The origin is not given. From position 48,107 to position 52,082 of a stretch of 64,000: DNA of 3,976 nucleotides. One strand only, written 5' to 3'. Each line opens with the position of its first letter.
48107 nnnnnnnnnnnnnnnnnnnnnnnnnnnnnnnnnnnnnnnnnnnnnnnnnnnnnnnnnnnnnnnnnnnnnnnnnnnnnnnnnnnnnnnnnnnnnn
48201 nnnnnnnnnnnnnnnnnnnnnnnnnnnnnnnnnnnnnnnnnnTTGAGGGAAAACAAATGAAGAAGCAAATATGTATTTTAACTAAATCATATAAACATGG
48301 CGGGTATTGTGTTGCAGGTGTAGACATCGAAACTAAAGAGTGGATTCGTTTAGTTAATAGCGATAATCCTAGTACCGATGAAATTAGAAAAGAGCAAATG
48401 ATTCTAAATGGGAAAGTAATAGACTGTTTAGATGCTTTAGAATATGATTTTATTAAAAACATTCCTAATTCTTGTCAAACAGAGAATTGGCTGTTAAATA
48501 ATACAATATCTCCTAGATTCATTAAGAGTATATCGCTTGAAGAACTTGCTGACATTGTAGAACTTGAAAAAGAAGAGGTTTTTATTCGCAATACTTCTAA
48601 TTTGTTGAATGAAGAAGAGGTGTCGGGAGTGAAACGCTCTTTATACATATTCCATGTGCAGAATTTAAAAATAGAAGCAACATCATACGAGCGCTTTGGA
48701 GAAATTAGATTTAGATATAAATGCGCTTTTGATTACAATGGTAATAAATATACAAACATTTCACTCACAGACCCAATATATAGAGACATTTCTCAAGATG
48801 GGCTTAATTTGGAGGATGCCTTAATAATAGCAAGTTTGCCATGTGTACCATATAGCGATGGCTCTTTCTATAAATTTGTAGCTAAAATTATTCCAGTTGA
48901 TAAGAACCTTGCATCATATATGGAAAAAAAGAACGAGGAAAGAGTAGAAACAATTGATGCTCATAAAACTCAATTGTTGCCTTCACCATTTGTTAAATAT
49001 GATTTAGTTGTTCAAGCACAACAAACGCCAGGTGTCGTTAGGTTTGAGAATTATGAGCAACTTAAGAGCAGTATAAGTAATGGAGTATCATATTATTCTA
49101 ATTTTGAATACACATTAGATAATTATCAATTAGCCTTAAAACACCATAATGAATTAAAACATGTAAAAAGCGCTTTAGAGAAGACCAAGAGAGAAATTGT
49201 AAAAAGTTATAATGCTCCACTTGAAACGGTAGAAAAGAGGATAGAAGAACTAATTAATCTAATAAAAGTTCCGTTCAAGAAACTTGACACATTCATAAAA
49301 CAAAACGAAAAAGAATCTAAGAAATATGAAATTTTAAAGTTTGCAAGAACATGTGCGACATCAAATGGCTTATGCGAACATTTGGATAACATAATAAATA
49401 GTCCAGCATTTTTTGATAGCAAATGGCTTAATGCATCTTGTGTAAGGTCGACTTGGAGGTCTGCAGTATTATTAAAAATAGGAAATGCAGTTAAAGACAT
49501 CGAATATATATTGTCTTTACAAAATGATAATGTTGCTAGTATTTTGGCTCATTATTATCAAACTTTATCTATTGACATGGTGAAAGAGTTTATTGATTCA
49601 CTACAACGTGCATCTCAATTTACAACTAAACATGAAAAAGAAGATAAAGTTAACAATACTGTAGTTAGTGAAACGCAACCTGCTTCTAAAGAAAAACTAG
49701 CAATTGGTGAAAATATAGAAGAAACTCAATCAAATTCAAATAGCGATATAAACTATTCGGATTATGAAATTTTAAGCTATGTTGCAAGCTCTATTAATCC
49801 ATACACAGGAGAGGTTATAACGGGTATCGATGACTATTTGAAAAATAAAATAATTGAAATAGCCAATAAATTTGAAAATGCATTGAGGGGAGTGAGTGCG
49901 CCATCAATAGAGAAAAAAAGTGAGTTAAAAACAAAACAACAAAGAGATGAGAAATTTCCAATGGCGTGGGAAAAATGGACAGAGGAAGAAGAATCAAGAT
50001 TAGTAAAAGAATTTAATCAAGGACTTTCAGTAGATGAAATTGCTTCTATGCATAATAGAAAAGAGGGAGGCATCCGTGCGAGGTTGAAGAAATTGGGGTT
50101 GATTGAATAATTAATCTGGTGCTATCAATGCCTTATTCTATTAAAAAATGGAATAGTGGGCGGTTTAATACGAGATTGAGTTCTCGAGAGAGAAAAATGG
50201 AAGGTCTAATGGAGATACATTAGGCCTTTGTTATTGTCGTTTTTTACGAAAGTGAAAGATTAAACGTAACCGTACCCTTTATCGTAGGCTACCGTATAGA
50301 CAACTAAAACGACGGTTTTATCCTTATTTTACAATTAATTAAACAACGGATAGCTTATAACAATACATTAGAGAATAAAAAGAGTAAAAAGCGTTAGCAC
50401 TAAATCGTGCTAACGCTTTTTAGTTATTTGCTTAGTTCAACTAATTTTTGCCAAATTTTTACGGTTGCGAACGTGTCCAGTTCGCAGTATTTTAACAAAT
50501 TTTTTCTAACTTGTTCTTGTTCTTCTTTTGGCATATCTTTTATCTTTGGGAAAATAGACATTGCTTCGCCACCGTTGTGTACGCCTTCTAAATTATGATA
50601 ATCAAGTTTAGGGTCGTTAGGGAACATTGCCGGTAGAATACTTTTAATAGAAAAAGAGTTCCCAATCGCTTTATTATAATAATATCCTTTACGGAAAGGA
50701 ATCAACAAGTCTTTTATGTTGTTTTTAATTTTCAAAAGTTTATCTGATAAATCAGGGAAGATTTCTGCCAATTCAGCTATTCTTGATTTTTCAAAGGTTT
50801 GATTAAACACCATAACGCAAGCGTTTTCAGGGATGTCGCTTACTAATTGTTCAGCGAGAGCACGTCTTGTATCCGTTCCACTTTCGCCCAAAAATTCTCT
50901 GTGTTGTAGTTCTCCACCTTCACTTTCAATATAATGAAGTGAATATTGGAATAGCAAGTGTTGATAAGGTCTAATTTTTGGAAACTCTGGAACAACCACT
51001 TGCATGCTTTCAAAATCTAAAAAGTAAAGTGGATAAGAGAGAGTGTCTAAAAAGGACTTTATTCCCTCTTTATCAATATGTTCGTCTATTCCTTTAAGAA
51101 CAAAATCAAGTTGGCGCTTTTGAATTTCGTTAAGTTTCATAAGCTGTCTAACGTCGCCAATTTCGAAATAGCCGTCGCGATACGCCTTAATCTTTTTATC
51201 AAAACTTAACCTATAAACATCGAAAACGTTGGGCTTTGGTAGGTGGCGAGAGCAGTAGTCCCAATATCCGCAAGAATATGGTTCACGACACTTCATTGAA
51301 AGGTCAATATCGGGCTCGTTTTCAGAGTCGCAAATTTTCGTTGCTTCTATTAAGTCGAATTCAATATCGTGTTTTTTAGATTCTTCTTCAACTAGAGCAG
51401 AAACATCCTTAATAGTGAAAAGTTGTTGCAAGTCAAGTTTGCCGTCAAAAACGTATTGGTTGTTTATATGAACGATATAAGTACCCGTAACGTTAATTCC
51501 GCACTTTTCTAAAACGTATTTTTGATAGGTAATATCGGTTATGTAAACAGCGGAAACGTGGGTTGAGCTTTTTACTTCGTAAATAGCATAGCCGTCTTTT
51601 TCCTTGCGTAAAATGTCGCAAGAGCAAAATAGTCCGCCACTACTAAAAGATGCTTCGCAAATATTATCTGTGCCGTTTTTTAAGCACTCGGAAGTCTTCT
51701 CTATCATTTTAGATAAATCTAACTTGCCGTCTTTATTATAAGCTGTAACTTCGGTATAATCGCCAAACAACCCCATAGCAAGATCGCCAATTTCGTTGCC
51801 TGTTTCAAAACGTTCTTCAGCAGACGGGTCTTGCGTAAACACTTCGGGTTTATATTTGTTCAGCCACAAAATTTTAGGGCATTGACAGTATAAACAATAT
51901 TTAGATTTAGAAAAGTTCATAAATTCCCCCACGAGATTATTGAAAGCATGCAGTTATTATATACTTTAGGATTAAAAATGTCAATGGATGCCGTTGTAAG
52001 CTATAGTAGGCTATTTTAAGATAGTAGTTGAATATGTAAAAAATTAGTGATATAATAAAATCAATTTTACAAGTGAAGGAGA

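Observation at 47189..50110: Compact operon of two DUF488 paralogs plus a 617-aa mosaic DNA-binding protein inside the defence island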

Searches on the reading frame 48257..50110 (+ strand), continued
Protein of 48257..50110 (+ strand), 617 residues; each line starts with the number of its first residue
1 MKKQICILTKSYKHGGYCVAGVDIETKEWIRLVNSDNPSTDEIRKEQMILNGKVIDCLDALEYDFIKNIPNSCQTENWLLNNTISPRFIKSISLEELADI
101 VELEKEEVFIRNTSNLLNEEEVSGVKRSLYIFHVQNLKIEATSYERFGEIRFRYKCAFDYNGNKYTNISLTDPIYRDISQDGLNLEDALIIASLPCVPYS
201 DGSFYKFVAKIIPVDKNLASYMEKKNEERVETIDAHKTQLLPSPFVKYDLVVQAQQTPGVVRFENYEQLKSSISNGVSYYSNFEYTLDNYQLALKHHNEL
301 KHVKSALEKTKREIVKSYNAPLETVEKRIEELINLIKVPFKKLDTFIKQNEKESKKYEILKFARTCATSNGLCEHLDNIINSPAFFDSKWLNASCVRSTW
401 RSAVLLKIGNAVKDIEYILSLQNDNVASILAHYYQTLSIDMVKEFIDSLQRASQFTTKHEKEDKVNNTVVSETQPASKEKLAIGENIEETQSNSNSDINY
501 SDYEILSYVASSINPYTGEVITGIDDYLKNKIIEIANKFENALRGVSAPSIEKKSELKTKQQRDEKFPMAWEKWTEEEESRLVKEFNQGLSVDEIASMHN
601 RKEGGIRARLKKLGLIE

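Call 65: search_protein_families(library=phrogs, proteins=[L008:6947-7531:+], max_evalue=0.001)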
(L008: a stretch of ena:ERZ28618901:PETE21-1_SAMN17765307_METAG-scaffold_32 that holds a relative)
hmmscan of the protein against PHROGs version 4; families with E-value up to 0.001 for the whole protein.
L008:6947-7531:+ (194 aa): 0 families

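Call 72: fold_search(model_id=the predicted structure, library=viral)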
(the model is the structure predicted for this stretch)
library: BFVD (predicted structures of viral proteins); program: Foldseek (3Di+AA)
matches with E <= 10: 427; with E <= 0.001: 3
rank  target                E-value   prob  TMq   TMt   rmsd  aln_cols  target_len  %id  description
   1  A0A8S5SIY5            2.1e-05  1.00  0.18  0.30  26.8       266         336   21  DUF1351 domain-containing protein [Siphoviridae sp. ctRPk8]
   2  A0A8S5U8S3            5.5e-05  1.00  0.17  0.30  28.4       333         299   19  Uncharacterized protein [Siphoviridae sp. ctnMR5]
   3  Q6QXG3                9.9e-04  0.99  0.16  0.24  10.7       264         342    9  Lef-3 [Agrotis segetum granulosis virus]
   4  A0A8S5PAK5            1.3e-03  1.00  0.17  0.34  27.2       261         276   18  DUF1351 domain-containing protein [Siphoviridae sp. ctMYJ33]
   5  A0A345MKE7            1.1e-02  1.00  0.14  0.28  25.9       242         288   14  Uncharacterized protein [Eggerthella phage PMBT5]
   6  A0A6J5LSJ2            1.2e-02  0.87  0.09  0.24  22.7       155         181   14  Uncharacterized protein [uncultured Caudovirales phage]
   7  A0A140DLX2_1          2.6e-02  0.11  0.08  0.06  32.4       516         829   11  (no name in the UniProt tables at hand)
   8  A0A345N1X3            2.9e-02  1.00  0.11  0.56   4.6       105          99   12  (no name in the UniProt tables at hand)
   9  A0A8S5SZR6            4.2e-02  0.12  0.07  0.10  54.3       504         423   12  Resolvase HTH domain-containing protein [Podoviridae sp. ctxqo3]
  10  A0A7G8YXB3            5.0e-02  0.11  0.09  0.08  41.5       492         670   10  SF3 helicase domain-containing protein (Fragment) [Clinch picorna-like virus 2]
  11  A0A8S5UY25            5.5e-02  0.75  0.10  0.25   7.0       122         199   11  Uncharacterized protein [Siphoviridae sp. ctjKY6]
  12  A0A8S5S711            6.5e-02  0.38  0.11  0.25  14.5       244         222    9  Single strand binding protein [Siphoviridae sp. ctVDy27]
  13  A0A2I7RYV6            6.5e-02  0.14  0.10  0.10  29.3       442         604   12  (no name in the UniProt tables at hand)
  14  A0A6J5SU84            6.9e-02  0.82  0.09  0.30   6.9        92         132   15  Uncharacterized protein [uncultured Caudovirales phage]
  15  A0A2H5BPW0            7.6e-02  1.00  0.08  0.37  21.3        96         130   17  Uncharacterized protein [Vibrio phage Vp_R1]
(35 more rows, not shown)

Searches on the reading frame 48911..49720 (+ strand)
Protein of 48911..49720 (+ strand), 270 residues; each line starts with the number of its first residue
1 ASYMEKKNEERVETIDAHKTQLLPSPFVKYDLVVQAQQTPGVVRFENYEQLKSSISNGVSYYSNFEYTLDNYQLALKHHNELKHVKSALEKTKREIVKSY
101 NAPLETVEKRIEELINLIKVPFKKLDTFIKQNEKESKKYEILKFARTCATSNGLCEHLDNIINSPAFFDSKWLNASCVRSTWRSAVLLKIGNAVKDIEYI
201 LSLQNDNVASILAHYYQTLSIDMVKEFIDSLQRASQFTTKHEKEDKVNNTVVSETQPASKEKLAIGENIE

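Call 29: search_protein_families(library=pfam, proteins=[window:48911-49720:+], max_evalue=10)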
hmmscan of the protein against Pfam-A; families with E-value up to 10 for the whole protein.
window:48911-49720:+ (270 aa): 4 families
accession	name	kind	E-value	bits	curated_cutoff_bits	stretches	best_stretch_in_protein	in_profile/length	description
PF07083.16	DUF1351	-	1.3e-18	68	27.8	1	36-189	4-153/210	Protein of unknown function (DUF1351)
PF02445.21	NadA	-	0.046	13.3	27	1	200-240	3-44/295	Quinolinate synthetase A protein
PF06385.17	Baculo_LEF-11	-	0.5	11.3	22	1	205-247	21-61/93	Baculovirus LEF-11 protein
PF10337.15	ArAE_2_N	-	1.9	7.9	23.5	1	41-108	291-361/470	Putative ER transporter, 6TM, N-terminal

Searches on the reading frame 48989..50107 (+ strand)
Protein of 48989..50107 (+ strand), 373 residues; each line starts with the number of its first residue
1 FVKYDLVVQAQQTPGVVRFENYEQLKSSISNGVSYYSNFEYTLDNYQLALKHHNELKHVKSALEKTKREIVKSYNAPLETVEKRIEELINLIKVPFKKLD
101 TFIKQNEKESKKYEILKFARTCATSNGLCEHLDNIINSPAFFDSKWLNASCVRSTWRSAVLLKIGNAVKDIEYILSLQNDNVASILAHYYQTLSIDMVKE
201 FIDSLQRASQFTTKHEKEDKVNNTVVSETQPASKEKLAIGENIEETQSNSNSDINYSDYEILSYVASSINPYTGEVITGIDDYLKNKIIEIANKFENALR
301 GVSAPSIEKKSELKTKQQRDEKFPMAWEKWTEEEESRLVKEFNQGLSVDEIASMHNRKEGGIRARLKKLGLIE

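Call 59: search_dna_similar(query=window:48989-50107:+, collection=phages, mode=protein, max_rows=15)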
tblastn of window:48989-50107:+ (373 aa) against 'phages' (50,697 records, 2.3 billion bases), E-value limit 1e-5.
Records with a match: 3; places in all: 3; records where one place covers at least 80% of the query: 0.
Best place of each record, by identity: <60% 3.
By first word of the organism name: Hujiaoplasma 1; Bacteriophage 1; Dorea 1.
By host as written in the record: Tenericutes bacterium zrk29 1; - 1; Dorea sp. 000433215 DA134 1.
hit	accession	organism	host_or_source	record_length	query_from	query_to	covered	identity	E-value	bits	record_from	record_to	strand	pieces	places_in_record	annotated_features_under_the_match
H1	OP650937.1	Hujiaoplasma phage zrk29-2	Tenericutes bacterium zrk29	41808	5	208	55%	26.2%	4e-7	58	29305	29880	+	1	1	record has no annotation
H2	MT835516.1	Bacteriophage sp.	human fecal samples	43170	5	207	54%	23.9%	2e-7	59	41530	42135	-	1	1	record has no annotation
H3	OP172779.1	Dorea phage DO134P1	Dorea sp. 000433215 DA134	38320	5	174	46%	27.0%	2e-6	56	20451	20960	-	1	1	hypothetical protein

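Call 61: get_annotated_region(hit=H3, flank=5000)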
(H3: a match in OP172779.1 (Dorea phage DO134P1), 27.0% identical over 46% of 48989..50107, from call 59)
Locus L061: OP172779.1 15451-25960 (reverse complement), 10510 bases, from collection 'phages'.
description: Dorea phage DO134P1, complete genome.
organism: Dorea phage DO134P1 (NCBI taxid 2968629)
taxonomy: Viruses; Duplodnaviria; Heunggongvirae; Uroviricota; Caudoviricetes
host: Dorea sp. 000433215 DA134; source: municipal sewage; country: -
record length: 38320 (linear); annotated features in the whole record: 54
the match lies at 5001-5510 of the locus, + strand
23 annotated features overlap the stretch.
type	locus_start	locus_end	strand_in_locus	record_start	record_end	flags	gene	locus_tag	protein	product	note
CDS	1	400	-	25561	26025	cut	-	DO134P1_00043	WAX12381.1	hypothetical protein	-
CDS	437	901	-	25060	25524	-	-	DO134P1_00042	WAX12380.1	hypothetical protein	-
CDS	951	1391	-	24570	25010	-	-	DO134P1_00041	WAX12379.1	hypothetical protein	-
CDS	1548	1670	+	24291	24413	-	-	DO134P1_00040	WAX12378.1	hypothetical protein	-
CDS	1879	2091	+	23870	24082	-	-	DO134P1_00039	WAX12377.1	hypothetical protein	-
CDS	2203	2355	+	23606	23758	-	-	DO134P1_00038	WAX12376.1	hypothetical protein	-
CDS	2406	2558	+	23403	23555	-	-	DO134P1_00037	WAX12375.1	hypothetical protein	-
CDS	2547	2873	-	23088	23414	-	-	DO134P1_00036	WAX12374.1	hypothetical protein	-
CDS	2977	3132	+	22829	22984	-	-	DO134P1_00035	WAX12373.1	hypothetical protein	-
CDS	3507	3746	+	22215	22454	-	-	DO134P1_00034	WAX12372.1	hypothetical protein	-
CDS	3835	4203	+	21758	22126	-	-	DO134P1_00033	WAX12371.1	hypothetical protein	-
CDS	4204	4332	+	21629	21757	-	-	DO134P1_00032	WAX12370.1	hypothetical protein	-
CDS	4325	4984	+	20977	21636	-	-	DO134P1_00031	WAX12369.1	hypothetical protein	-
CDS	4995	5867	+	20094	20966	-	-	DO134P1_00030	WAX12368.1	hypothetical protein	-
CDS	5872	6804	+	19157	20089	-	-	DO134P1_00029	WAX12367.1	hypothetical protein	-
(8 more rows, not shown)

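Call 65: search_protein_families(library=phrogs, proteins=[L061:3835-4203:+, L061:4325-4984:+, L061:4995-5867:+, L061:5872-6804:+, L061:6971-7405:+, L061:7421-8284:+, L061:8281-8658:+, L061:8915-9628:+, L061:9632-9988:+], max_evalue=0.001)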
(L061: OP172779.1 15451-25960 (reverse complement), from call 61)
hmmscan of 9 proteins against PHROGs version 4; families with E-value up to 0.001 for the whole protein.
L061:3835-4203:+ (122 aa): 1 family
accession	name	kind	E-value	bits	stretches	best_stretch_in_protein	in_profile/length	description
phrog_3777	-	unknown function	3.5e-27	95.5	1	1-113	6-119/127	-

L061:4325-4984:+ (219 aa): 4 families
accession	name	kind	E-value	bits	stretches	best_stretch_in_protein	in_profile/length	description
phrog_434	-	DNA, RNA and nucleotide metabolism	1.3e-51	177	1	3-215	47-245/372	RecE-like recombination exonuclease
phrog_8474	-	unknown function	5.8e-08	33.4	1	13-37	24-48/48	-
phrog_1706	-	DNA, RNA and nucleotide metabolism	5.2e-05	23.8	1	103-213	123-224/293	CRISPR/Cas system associated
phrog_7655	-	DNA, RNA and nucleotide metabolism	9.2e-05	22.4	1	14-165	11-152/551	RecE-like recombination exonuclease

L061:4995-5867:+ (290 aa): 1 family
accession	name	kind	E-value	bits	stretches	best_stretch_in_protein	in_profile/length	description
phrog_674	-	unknown function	5.1e-52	178.1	1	18-290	23-312/312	-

L061:5872-6804:+ (310 aa): 3 families
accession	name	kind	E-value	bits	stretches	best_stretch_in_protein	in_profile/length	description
phrog_148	-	DNA, RNA and nucleotide metabolism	5.2e-72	244.5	1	10-294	23-269/387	RecT-like ssDNA annealing protein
phrog_19737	-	unknown function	5.5e-24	85.5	1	9-118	5-107/108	-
phrog_34786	-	unknown function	9.5e-12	46.1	1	18-104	31-116/116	-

L061:6971-7405:+ (144 aa): 4 families
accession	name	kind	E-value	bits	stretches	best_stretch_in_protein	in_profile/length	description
phrog_140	-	DNA, RNA and nucleotide metabolism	3.2e-34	119.5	1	2-142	37-168/219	RusA-like Holliday junction resolvase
phrog_24390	-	unknown function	5.7e-08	34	1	94-131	10-47/62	-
phrog_3055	-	DNA, RNA and nucleotide metabolism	0.0005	20.5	0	93-132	159-198/233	RusA-like Holliday junction resolvase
phrog_34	-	DNA, RNA and nucleotide metabolism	0.00099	19.8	0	94-143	142-195/259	RusA-like Holliday junction resolvase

L061:7421-8284:+ (287 aa): 5 families
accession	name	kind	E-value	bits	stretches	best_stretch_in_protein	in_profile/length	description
phrog_2562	-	DNA, RNA and nucleotide metabolism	4.1e-52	178.7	1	1-271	1-282/290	replication initiation protein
phrog_20437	-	DNA, RNA and nucleotide metabolism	8.4e-32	111.4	1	1-180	1-180/212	DNA replication initiation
phrog_16706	-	DNA, RNA and nucleotide metabolism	7.2e-26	92.7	1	1-119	1-119/266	replisome organizer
phrog_20981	-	unknown function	3.9e-06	27.7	1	10-116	2-109/293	-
phrog_678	-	DNA, RNA and nucleotide metabolism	0.00085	20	0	158-267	195-308/346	replication initiation O-like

L061:8281-8658:+ (125 aa): 1 family
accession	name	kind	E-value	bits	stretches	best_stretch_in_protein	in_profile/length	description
phrog_2717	-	unknown function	6.6e-05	23.7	1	13-110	67-163/193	-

L061:8915-9628:+ (237 aa): 8 families
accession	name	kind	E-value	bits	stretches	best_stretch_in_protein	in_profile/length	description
phrog_26445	-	unknown function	6.5e-26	91.8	1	135-233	4-101/101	-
phrog_3855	-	DNA, RNA and nucleotide metabolism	8.3e-06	27.2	1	131-174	62-105/115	HTH DNA binding protein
phrog_8794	-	transcription regulation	1.4e-05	26.2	1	135-176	7-49/159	sigma factor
phrog_12823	-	unknown function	3.3e-05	24.1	1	138-191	307-359/417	-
phrog_351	-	transcription regulation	4.4e-05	23.2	1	126-194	745-802/928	RNA polymerase sigma factor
phrog_323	-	transcription regulation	5e-05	24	1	135-200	151-220/319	transcriptional regulator, D5-like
phrog_2308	-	unknown function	0.00025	22.1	1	135-194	3-63/138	-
phrog_11108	-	unknown function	0.0006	20.7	0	121-165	32-80/180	-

L061:9632-9988:+ (118 aa): 3 families
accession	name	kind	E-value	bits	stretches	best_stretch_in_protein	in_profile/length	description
phrog_924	-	unknown function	9.5e-12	46.1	1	35-115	80-152/267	-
phrog_15198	-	unknown function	1.9e-10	42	1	38-116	73-156/159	-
phrog_7704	-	unknown function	3.9e-05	24.6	1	46-113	107-169/173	-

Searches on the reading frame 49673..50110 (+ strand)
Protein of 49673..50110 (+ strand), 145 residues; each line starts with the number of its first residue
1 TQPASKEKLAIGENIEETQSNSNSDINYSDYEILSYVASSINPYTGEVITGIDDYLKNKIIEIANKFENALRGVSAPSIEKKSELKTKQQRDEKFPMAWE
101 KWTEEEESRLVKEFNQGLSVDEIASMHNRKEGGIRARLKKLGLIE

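Call 29: search_protein_families(library=pfam, proteins=[window:49673-50110:+], max_evalue=10)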
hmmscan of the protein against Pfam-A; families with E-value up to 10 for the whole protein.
window:49673-50110:+ (145 aa): 2 families
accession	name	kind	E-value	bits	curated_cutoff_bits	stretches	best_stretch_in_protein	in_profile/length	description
PF07750.17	GcrA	-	0.028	15.2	26.9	1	101-126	2-27/155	GcrA cell cycle regulator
PF08281.18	Sigma70_r4_2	-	0.034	14.2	25.7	1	116-139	25-48/54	Sigma-70, region 4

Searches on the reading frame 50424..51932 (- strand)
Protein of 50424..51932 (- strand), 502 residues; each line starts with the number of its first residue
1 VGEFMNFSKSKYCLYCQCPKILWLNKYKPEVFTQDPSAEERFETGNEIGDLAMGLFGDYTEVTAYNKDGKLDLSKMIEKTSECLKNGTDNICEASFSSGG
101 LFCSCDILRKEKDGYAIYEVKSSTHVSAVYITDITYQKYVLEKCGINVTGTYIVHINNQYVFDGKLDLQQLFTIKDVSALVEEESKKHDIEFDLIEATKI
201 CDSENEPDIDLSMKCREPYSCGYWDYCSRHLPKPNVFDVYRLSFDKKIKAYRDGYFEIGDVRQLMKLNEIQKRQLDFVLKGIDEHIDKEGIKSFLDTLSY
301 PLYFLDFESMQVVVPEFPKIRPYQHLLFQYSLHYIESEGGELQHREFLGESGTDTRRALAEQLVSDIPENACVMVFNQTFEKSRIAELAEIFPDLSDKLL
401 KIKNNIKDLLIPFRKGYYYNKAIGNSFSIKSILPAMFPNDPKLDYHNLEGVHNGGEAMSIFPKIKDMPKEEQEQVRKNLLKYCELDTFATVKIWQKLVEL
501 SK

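Call 3: search_protein_families(library=pfam, proteins=[window:50424-51932:-], max_evalue=0.01)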
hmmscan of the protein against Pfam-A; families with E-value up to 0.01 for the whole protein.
window:50424-51932:- (502 aa): 2 families
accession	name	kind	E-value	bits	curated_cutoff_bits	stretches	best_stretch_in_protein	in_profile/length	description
PF11074.14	DUF2779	-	3.8e-41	140.7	23.3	1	303-428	1-126/126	Domain of unknown function(DUF2779)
PF01930.23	Cas_Cas4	-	0.0011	19.6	22.7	1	102-227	53-158/160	Domain of unknown function DUF83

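Call 4: search_protein_families(library=padloc, proteins=[window:50424-51932:-], max_evalue=0.01)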
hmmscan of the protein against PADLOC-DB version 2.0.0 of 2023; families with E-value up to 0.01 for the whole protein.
window:50424-51932:- (502 aa): 5 families
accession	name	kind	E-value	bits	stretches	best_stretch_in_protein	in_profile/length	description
PDLC01447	Cas4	-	5.1e-09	34.8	1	4-230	2-160/161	"CAS-I,CAS-II,CAS-III,CAS-IV,CAS-V,CAS-VI; acquisition_associated"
PDLC01611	Cas4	-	3e-05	22.4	1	95-227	53-156/158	"CAS-I,CAS-II,CAS-III,CAS-IV,CAS-V,CAS-VI; acquisition_associated"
PDLC01771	Cas4b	-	0.00091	17.5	1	104-228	59-159/162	-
PDLC01250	Cas4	-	0.0022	16.3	0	58-168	47-128/168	"CAS-I,CAS-II,CAS-III,CAS-IV,CAS-V,CAS-VI; acquisition_associated"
PDLC02086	Cas4b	-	0.0032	15.5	1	115-227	66-159/161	-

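Call 7: search_protein_families(library=ncbifam, proteins=[window:50424-51932:-], max_evalue=0.01)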
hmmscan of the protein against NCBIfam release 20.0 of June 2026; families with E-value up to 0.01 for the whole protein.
window:50424-51932:- (502 aa): 2 families
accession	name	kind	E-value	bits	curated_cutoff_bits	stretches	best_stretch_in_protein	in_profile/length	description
NF045869.1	UU173_fam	subfamily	6e-12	45.3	225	2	290-489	402-636/650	UU173 family protein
NF010485.0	PRK13909.1-2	equivalog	0.0002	19.7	650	1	56-158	799-902/909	RecB-like helicase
